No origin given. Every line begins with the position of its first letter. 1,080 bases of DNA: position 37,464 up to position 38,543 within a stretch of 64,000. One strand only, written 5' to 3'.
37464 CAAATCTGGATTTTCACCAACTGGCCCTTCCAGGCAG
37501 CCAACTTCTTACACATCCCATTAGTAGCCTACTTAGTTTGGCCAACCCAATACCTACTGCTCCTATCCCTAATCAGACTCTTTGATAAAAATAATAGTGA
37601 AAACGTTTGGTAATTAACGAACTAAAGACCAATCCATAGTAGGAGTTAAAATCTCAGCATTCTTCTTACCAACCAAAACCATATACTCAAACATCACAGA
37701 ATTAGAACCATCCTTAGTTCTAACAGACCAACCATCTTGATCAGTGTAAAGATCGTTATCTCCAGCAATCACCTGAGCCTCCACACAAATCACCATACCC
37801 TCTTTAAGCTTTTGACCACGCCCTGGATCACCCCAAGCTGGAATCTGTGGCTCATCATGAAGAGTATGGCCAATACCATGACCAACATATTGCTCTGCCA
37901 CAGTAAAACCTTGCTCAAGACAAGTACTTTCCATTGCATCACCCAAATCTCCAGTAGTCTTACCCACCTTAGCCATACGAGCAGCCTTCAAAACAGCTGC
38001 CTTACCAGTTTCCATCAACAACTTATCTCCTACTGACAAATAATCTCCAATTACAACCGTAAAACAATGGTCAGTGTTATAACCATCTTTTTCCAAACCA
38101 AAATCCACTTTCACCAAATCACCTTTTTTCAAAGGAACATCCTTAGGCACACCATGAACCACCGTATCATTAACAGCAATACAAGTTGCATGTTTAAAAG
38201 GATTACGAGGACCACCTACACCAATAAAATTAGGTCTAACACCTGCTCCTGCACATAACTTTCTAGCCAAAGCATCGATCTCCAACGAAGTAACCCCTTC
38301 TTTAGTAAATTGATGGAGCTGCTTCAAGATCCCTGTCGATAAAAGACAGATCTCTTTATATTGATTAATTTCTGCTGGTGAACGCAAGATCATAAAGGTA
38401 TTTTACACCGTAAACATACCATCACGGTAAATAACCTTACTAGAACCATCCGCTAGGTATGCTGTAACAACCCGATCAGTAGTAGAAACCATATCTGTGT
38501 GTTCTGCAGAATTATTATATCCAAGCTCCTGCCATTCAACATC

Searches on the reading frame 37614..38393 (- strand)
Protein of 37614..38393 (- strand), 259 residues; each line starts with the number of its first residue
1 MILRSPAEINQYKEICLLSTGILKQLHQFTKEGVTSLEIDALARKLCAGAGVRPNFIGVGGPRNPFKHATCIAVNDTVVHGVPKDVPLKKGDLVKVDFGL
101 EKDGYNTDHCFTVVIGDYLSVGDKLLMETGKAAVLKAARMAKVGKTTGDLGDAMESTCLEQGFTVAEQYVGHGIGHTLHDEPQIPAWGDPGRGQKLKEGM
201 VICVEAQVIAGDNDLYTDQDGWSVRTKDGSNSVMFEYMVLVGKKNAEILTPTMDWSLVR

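Call 63: search_protein_families(library=pfam, proteins=[window:37614-38393:-], max_evalue=0.0001)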
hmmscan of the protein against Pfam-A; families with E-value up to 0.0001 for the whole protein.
window:37614-38393:- (259 aa): 1 family
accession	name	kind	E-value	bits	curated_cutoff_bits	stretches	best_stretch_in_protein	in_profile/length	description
PF00557.29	Peptidase_M24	-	1e-37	130.4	23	1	11-242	2-207/208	Metallopeptidase family M24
